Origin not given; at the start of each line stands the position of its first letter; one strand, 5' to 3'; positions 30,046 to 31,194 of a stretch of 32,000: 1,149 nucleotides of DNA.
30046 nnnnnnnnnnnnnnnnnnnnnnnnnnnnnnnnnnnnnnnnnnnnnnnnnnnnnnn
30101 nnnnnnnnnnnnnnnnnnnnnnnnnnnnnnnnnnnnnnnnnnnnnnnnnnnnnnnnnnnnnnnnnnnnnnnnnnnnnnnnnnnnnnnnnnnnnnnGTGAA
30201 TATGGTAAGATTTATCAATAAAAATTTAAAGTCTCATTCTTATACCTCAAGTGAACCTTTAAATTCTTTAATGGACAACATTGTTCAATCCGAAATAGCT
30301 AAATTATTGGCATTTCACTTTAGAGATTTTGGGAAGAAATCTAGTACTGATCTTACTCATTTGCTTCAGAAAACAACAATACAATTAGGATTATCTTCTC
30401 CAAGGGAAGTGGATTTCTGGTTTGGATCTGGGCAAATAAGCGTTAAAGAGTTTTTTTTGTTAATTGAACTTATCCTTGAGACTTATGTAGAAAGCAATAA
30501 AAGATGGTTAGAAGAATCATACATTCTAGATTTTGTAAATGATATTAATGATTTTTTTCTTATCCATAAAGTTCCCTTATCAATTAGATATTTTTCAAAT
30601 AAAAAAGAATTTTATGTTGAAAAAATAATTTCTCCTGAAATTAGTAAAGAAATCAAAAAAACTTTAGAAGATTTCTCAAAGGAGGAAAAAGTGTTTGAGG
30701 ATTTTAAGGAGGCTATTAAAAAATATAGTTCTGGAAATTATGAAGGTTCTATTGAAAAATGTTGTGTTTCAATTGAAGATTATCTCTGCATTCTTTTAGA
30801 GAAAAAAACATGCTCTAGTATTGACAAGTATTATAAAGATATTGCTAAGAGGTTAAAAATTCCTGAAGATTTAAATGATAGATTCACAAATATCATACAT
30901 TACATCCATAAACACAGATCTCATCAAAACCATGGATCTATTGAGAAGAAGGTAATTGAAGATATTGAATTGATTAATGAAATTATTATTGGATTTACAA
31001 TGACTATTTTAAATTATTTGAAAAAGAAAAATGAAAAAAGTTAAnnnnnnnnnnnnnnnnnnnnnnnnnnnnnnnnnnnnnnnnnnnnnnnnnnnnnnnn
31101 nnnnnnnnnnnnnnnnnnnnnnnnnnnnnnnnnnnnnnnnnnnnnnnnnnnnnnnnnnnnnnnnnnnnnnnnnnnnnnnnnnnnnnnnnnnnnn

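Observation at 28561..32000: Type I R-M operon split between hsdM and hsdS by an AbiJ-like HEPN gene, a 2-TM peptide and a GC-rich element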

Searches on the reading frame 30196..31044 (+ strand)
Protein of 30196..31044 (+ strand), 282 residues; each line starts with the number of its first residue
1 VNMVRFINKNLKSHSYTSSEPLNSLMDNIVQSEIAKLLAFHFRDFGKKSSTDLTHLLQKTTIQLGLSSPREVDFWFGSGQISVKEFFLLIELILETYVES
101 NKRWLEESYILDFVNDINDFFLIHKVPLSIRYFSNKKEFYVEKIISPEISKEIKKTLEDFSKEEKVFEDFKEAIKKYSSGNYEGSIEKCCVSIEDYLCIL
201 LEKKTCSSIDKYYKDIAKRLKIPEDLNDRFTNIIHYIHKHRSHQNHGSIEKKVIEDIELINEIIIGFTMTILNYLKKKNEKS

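Call 5: search_protein_families(library=pfam, proteins=[window:30196-31044:+], max_evalue=1)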
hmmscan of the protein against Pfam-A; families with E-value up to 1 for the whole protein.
window:30196-31044:+ (282 aa): 2 families
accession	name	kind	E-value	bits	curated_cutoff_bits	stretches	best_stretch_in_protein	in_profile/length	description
PF23116.1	HHD_RTEL1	-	0.099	13.4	27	1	151-180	7-40/102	RTEL1, HHD domain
PF14493.12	HTH_40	-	0.98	10.2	27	0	131-176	35-78/89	Helix-turn-helix domain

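Call 10: search_protein_families(library=padloc, proteins=[window:30196-31044:+], max_evalue=1)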
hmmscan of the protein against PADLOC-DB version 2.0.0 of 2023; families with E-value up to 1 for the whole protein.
window:30196-31044:+ (282 aa): 0 families

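Call 11: search_protein_families(library=ncbifam, proteins=[window:30196-31044:+], max_evalue=1)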
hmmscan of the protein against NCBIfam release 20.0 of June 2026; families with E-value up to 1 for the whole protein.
window:30196-31044:+ (282 aa): 0 families

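Call 12: find_homologous_proteins(query=window:30196-31044:+, max_evalue=0.01)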
Query window:30196-31044:+ (282 aa): 39 proteins with E <= 0.01 among 1982 candidates.
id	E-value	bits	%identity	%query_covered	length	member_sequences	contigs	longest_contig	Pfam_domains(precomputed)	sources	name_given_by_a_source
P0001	1.2e-177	607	100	99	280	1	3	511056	PF14355.13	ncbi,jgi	-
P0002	9.9e-117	407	68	99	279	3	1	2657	PF14355.13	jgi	-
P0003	6.3e-113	395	65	99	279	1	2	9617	-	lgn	-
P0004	6.6e-112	391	66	99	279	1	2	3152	PF14355.13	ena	-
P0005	1.8e-111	390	64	99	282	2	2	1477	PF14355.13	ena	-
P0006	5.2e-106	372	62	95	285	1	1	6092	PF14355.13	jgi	-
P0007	4.4e-105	369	60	99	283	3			PF14355.13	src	-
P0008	9.0e-105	368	61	98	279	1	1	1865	PF14355.13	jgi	jgi:hypothetical protein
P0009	8.9e-104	365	63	99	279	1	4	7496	PF14355.13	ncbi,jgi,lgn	jgi:hypothetical protein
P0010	2.0e-103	363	61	99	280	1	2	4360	-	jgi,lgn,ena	jgi:hypothetical protein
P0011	1.5e-102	361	61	99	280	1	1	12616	-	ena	-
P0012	2.8e-102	360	61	99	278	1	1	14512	PF14355.13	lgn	-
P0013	1.0e-101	358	63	99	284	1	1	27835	PF14355.13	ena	-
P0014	1.8e-101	357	61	98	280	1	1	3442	PF14355.13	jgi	-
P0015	1.0e-100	355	61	99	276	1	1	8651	PF14355.13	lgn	-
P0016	1.8e-99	350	60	99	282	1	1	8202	PF14355.13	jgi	-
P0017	1.3e-98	348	61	99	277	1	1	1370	PF14355.13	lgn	-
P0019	2.3e-98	347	58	96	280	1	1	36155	PF14355.13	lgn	-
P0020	9.1e-97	342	57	97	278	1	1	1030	PF14355.13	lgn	-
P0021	2.0e-95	337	58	99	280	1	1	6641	PF14355.13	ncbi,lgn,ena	-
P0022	1.9e-93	331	58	98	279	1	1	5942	PF14355.13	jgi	jgi:hypothetical protein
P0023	5.1e-93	329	56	95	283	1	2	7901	PF14355.13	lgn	-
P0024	2.3e-92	327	56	99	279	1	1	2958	PF14355.13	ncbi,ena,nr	ncbi:MAG: hypothetical protein KC506_03640 [Nanoarchaeota archaeon]|nr:hypothetical protein [Nanoarc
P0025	4.4e-92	326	56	99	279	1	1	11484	PF14355.13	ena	-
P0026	7.6e-92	325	56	99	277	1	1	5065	PF14355.13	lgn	-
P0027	3.9e-91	323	57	99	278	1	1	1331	PF14355.13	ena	-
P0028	3.8e-90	320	54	99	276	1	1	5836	PF14355.13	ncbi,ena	-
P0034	9.0e-86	306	54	98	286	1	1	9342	-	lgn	-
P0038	4.3e-50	189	40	95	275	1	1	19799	PF14355.13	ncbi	-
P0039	3.4e-49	186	39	99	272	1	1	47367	-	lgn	-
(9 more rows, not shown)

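Call 15: find_encoding_contigs(protein=P0001, flank=10000, max_places=3)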
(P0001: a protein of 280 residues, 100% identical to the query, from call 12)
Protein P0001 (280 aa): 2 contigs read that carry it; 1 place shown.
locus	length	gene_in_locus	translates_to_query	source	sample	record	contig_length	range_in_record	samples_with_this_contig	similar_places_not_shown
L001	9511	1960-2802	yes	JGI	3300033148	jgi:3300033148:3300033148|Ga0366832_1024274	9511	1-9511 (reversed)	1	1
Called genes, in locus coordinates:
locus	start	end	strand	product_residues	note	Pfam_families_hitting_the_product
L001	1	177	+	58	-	?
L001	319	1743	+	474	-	PF12161:HsdM_N, PF02384:N6_Mtase, PF01170:UPF0020 (weak), PF07669:Eco57I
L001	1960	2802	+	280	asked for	PF14355:Abi_C (weak)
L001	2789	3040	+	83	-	-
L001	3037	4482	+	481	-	PF01420:Methylase_S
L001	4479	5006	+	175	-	-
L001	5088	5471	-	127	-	-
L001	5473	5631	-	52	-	-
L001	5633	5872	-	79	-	PF13031:DUF3892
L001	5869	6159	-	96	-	PF00565:SNase (weak)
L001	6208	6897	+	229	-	PF19810:HFX_2341_N, PF22662:Csa3_N (weak)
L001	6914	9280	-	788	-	PF04313:HSDR_N (faint), PF13588:HSDR_N_2 (faint), PF00270:DEAD, PF04851:ResIII, PF18766:SWI2_SNF2, PF00271:Helicase_C (weak), PF08463:EcoEI_R_C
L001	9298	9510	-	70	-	?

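Call 16: search_protein_families(library=pfam, alignment_id=A1, max_evalue=1)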
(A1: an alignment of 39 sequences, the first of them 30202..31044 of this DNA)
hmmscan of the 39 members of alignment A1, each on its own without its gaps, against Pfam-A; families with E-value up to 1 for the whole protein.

A. member 1, window:30202-31044:+ (280 aa): 2 families
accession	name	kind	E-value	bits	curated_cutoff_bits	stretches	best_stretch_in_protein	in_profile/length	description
PF23116.1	HHD_RTEL1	-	0.099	13.4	27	1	149-178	7-40/102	RTEL1, HHD domain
PF14493.12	HTH_40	-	0.9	10.3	27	0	129-174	35-78/89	Helix-turn-helix domain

B. families by the number of members that match (of 39 scanned): 38 families (the first 25 are shown)
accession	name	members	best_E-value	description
PF23116.1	HHD_RTEL1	9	0.024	RTEL1, HHD domain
PF15081.11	DUF4548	8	0.011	Domain of unknown function (DUF4548)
PF06878.16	Pkip-1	4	0.013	Pkip-1 protein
PF14194.11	Cys_rich_VLP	4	0.068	Cysteine-rich VLP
PF07659.16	DUF1599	3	0.0035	Nucleotide modification associated domain 1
PF21227.3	Myb_DNA-binding_7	3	0.014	Myb-like DNA-binding domain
PF14493.12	HTH_40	3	0.2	Helix-turn-helix domain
PF25575.1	TPR_BSK1_C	2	0.037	Serine/threonine-protein kinase BSK1-like, TPR repeats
PF11075.13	DUF2780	2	0.066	Protein of unknown function VcgC/VcgE (DUF2780)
PF25229.1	Salactin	2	0.083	Salactin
PF05881.18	CNPase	2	0.11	2',3'-cyclic nucleotide 3'-phosphodiesterase (CNP or CNPase)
PF07240.16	Turandot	1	0.0025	Stress-inducible humoral factor Turandot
PF13611.12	Peptidase_S76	1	0.0029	Serine peptidase of plant viral polyprotein, P1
PF24941.1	DUF7757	1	0.0077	Domain of unknown function (DUF7757)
PF20231.3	DUF6589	1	0.016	Family of unknown function (DUF6589)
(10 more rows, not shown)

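Call 19: find_related_loci(query=A1, collection=genome_contigs, flank=8000)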
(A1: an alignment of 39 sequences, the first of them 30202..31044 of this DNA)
Query A1 (280 aa) in genome_contigs; peptide patterns used: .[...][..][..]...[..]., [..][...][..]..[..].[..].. (x = any residue, [..] = any of these).
134 stretches matched a pattern; 1 encode a relative of the query (tblastn E <= 1e-3); 1 distinct loci.
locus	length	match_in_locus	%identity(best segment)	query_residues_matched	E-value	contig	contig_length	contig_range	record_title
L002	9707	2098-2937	52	1-280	1e-91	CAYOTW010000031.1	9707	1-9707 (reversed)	MAG TPA_asm: Candidatus Woesearchaeota archaeon isolate SRP332253_co1_15 genome assembly, contig: NODE_11746_length_9707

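Call 21: find_related_loci(query=A1, collection=metagenome_contigs, flank=8000)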
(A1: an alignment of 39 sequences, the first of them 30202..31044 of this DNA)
Query A1 (280 aa) in metagenome_contigs; peptide patterns used: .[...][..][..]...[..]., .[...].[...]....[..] (x = any residue, [..] = any of these).
600 stretches matched a pattern (row limit reached: there are more); 7 encode a relative of the query (tblastn E <= 1e-3); 7 distinct loci.
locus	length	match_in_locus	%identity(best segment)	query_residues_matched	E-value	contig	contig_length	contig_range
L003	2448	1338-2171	64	1-279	4e-125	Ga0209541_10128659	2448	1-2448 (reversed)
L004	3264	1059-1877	59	1-273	5e-107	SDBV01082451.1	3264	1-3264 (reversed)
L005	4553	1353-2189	58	1-280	5e-99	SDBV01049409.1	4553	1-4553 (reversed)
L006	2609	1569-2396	54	1-279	1e-101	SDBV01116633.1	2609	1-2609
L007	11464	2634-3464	54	1-276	7e-94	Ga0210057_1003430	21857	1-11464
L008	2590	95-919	51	1-273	5e-92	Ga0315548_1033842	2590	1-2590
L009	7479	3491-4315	51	1-273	1e-89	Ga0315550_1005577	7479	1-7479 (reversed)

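Call 27: predict_structure(alignment_id=A1)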
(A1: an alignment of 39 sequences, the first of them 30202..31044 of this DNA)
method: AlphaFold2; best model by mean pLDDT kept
length: 280 residues; sequences in the alignment: 39
mean_pLDDT: 83.2   pTM: 0.67
mean pLDDT of the five models: 83.2, 82.8, 81.4, 80.7, 79.3
residues with pLDDT >= 90: 125; 70-90: 115; 50-70: 23; < 50: 17
segments of 3 or more residues with pLDDT < 50: 1-10, 242-248
pLDDT, mean of each block of 10 residues (from residue 1): 31 68 89 95 91 94 91 86 90 85 78 90 81 77 67 87 90 78 92 94 86 93 94 87 50 80 94 92
secondary structure, 60 per line:
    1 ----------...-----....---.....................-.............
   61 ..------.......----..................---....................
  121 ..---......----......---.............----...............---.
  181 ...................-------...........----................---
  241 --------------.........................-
elements in order: H26-46 H48-62 H69-75 H81-97 H101-122 E126-131 E136-141 H145-157 H162-176 H180-199 H207-217 H222-237 H255-279

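Call 29: search_protein_families(library=pfam, proteins=[L002:168-2093:+, L002:3082-3576:+, L002:3769-5199:+, L002:5343-7949:+, L007:2-2629:+, L007:3466-4008:+, L007:4011-5702:+, L007:5699-7972:+, L004:196-1065:+, L004:1930-2253:+], max_evalue=0.01)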
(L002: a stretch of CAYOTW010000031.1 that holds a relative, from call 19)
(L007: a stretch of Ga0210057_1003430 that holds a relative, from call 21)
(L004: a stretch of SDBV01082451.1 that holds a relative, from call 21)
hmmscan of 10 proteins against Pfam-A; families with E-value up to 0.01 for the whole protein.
L002:168-2093:+ (641 aa): 1 family
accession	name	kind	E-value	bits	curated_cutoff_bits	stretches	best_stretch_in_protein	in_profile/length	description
PF01555.25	N6_N4_Mtase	-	3.3e-34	119.2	26.7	1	125-434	1-205/221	DNA methylase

L002:3082-3576:+ (164 aa): 0 families

L002:3769-5199:+ (476 aa): 3 families
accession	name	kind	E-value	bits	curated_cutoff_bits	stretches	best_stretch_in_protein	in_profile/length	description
PF13749.12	HATPase_c_4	-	2.7e-15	56.6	26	1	308-390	3-88/89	Putative ATP-dependent DNA helicase recG C-terminal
PF04326.19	SLFN_AlbA_2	-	9.1e-15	55.7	25.3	1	14-134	1-117/118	Schlafen, AlbA_2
PF13412.12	HTH_24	-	1.7e-08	34.3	21.9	1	415-457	2-44/48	Winged helix-turn-helix DNA-binding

L002:5343-7949:+ (868 aa): 4 families
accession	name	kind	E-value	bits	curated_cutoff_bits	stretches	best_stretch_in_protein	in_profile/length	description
PF19778.5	RE_endonuc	-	1.8e-33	115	23.4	1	752-848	2-98/108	Endonuclease domain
PF04851.21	ResIII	-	7.6e-14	52.4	22.5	1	10-237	6-163/164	Type III restriction enzyme, res subunit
PF00270.35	DEAD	-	1.2e-09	38.5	26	1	72-236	12-160/167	DEAD/DEAH box helicase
PF02562.22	PhoH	-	8.9e-05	22.5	27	1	82-165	27-108/205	PhoH-like protein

L007:2-2629:+ (875 aa): 7 families
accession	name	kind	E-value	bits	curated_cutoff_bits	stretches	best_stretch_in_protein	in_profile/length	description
PF13361.12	UvrD_C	-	3.3e-40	139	25.6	2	408-588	219-350/350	UvrD-like helicase C-terminal domain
PF00580.27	UvrD-helicase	-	4.6e-39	135.2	23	1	1-235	24-270/271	UvrD/REP helicase N-terminal domain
PF12705.13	PDDEXK_1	-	2.5e-21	77.2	22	1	629-861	1-246/247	PD-(D/E)XK nuclease superfamily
PF13245.12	AAA_19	-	1.7e-14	54.5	25.1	1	2-219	23-132/134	AAA domain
PF13538.12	UvrD_C_2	-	6.4e-10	39.2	27.4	1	512-534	4-28/52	UvrD-like helicase C-terminal domain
PF10926.14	DUF2800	-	4.7e-05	23.2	21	1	699-864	68-229/368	Protein of unknown function (DUF2800)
PF01443.25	Viral_helicase1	-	0.00022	21.6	21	0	180-224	61-105/228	Viral superfamily 1 RNA helicase core domain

L007:3466-4008:+ (180 aa): 0 families

L007:4011-5702:+ (563 aa): 3 families
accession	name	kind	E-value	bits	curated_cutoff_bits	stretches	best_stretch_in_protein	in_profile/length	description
PF01555.25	N6_N4_Mtase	-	3.7e-18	66.7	26.7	1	90-401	1-209/221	DNA methylase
PF02086.21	MethyltransfD12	-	1.2e-05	25.6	22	1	35-128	126-217/253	D12 class N6 adenine-specific DNA methyltransferase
PF03602.21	Cons_hypoth95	-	9.2e-05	22.6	24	0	72-104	97-128/182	Conserved hypothetical protein 95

L007:5699-7972:+ (757 aa): 6 families
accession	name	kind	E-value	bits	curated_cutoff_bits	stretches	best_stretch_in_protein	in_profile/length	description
PF04851.21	ResIII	-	7.7e-22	78.4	22.5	1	1-183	2-163/164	Type III restriction enzyme, res subunit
PF00270.35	DEAD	-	1.6e-08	34.9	26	1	23-183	12-161/167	DEAD/DEAH box helicase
PF18766.7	SWI2_SNF2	-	4e-06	27.1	26.7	1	6-197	1-170/221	SWI2/SNF2 ATPase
PF25199.1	nSTAND_NTPase5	-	0.0034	17.7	34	0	11-56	25-70/145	Novel STAND NTPase 5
PF13401.12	AAA_22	-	0.0093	16.7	27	0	30-161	8-98/130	AAA domain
PF00271.37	Helicase_C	-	0.0098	16.6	23.5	0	307-360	55-109/110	Helicase conserved C-terminal domain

L004:196-1065:+ (289 aa): 1 family
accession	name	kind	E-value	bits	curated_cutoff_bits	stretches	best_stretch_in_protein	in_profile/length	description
PF12950.13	TaqI_C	-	2.1e-05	25.2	26.5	1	39-159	3-118/118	TaqI-like C-terminal specificity domain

L004:1930-2253:+ (107 aa): 1 family
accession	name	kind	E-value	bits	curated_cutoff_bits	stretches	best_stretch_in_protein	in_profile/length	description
PF23396.1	DUF7103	-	0.0001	22.8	27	1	9-60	64-113/159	Family of unknown function (DUF7103)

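Call 30: fold_search(model_id=the predicted structure, library=pdb)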
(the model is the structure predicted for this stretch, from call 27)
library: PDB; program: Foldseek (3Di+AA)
matches with E <= 10: 37; with E <= 0.001: 0
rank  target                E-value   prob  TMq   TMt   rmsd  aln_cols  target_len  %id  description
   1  8oz7_A                4.1e-01  0.30  0.28  0.15  19.5       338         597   14  Abortive infection DNA polymerase AbiA from Lactococcus lactis (released 2024-04-03)
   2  1ufb_A                4.9e-01  0.99  0.34  0.69   4.9       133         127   15  Crystal structure of TT1696 from Thermus thermophilus HB8 (released 2003-11-28)
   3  2hsb                  5.1e-01  0.99  0.31  0.61   6.0       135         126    9  Crystal structure of a hepn domain containing protein (af_0298) from archaeoglobus fulgidus at 1.95 A resolution (released 2006-08-15)
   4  1o3u                  7.1e-01  0.99  0.31  0.68   6.2       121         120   12  Crystal structure of an hepn domain protein (tm0613) from thermotoga maritima at 1.75 A resolution (released 2003-04-22)
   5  1wol                  1.2e+00  0.96  0.31  0.66   5.3       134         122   16  Crystal Structure of ST0689, an archaeal HEPN homologue (released 2005-11-22)
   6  3c18_A                2.3e+00  0.21  0.23  0.22  17.4       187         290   11  Crystal structure of nucleotidyltransferase-like protein (ZP_00538802.1) from Exiguobacterium sibiricum 255-15 at 1.90 (released 2008-02-12)
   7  3c18_B                2.5e+00  0.20  0.22  0.21  17.6       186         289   10  Crystal structure of nucleotidyltransferase-like protein (ZP_00538802.1) from Exiguobacterium sibiricum 255-15 at 1.90 (released 2008-02-12)
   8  7bxo_H                3.1e+00  0.38  0.27  0.50   8.0       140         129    6  Crystal structure of the toxin-antitoxin with AMP-PNP (released 2020-09-30)
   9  9sob_A48              3.1e+00  0.06  0.17  0.09  16.9       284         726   13  Structural Model of the Nuclear Pore Complex in Arabidopsis thaliana (released 2025-11-05)
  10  4nqf_B                3.4e+00  0.28  0.25  0.40   7.3       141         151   14  Crystal structure of HEPN domain protein (released 2014-03-26)
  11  7bxo_D                4.1e+00  0.25  0.26  0.47   8.0       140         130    8  Crystal structure of the toxin-antitoxin with AMP-PNP (released 2020-09-30)
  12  9sob_A16              4.1e+00  0.06  0.18  0.09  16.3       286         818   13  Structural Model of the Nuclear Pore Complex in Arabidopsis thaliana (released 2025-11-05)
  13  8xyv_B                4.3e+00  0.15  0.15  0.40  12.9       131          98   17  De novo designed protein 0705-5 (released 2024-10-02)
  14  3o10_C                4.5e+00  0.57  0.31  0.60   5.8       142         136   13  Crystal structure of the HEPN domain from human sacsin (released 2011-03-30)
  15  4nqf_A                4.5e+00  0.15  0.20  0.33   8.9       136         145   12  Crystal structure of HEPN domain protein (released 2014-03-26)
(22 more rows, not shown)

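Call 32: find_encoding_contigs(protein=P0013, flank=8000, max_places=1)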
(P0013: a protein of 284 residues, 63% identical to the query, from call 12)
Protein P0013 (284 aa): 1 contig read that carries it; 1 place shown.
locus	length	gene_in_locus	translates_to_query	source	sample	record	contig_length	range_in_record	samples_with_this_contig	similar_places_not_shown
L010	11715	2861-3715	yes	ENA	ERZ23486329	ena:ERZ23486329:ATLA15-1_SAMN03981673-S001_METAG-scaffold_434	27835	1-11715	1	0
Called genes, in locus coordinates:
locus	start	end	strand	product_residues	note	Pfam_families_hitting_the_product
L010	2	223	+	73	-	?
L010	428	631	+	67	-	PF12844:HTH_19, PF13560:HTH_31, PF01381:HTH_3, PF13413:HTH_25 (faint), PF13443:HTH_26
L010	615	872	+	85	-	-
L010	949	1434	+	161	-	PF10107:Endonuc_Holl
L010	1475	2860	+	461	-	PF12161:HsdM_N, PF07669:Eco57I, PF02384:N6_Mtase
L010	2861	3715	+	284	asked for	PF14355:Abi_C (weak)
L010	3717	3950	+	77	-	-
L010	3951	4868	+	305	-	-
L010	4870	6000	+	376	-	PF01420:Methylase_S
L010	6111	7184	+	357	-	PF27235:AF_1680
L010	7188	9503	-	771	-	PF04313:HSDR_N (weak), PF13588:HSDR_N_2 (weak), PF00270:DEAD, PF04851:ResIII, PF18766:SWI2_SNF2, PF00271:Helicase_C (weak), PF08463:EcoEI_R_C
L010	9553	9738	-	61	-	-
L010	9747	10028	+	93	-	-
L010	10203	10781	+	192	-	PF01936:NYN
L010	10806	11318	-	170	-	-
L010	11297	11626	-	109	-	PF04402:SIMPL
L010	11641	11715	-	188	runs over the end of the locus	PF12840:HTH_20, PF13412:HTH_24 (weak)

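Call 33: find_encoding_contigs(protein=P0019, flank=8000, max_places=1)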
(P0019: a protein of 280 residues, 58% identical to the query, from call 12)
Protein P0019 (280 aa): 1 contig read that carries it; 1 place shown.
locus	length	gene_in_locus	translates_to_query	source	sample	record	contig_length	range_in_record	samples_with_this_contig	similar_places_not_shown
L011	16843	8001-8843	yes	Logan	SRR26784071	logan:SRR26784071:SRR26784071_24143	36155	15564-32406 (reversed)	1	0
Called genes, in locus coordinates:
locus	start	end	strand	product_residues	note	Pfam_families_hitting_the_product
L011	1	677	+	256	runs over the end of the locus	PF12705:PDDEXK_1, PF01930:Cas_Cas4 (weak)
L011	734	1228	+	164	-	-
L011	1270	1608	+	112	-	-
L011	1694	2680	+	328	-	PF16654:DAPDH_C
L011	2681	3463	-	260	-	PF04072:LCM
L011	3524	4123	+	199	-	-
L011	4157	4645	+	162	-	PF00583:Acetyltransf_1 (faint)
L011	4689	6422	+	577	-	PF00009:GTP_EFTU, PF01926:MMR_HSR1, PF11987:IF-2, PF14578:GTP_EFTU_D4, PF03144:GTP_EFTU_D2 (weak)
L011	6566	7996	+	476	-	PF12161:HsdM_N, PF02384:N6_Mtase, PF07669:Eco57I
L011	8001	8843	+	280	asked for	PF14355:Abi_C (weak)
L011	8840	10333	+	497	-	PF01420:Methylase_S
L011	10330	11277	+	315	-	-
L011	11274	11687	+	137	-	-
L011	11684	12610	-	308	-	PF02481:DNA_processg_A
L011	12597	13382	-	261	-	-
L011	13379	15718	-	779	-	PF04313:HSDR_N, PF13588:HSDR_N_2 (faint), PF00270:DEAD, PF04851:ResIII, PF18766:SWI2_SNF2, PF00271:Helicase_C (weak), PF08463:EcoEI_R_C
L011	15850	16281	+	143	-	PF13673:Acetyltransf_10, PF00583:Acetyltransf_1, PF13508:Acetyltransf_7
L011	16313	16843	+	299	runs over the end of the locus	PF00389:2-Hacid_dh (weak), PF02826:2-Hacid_dh_C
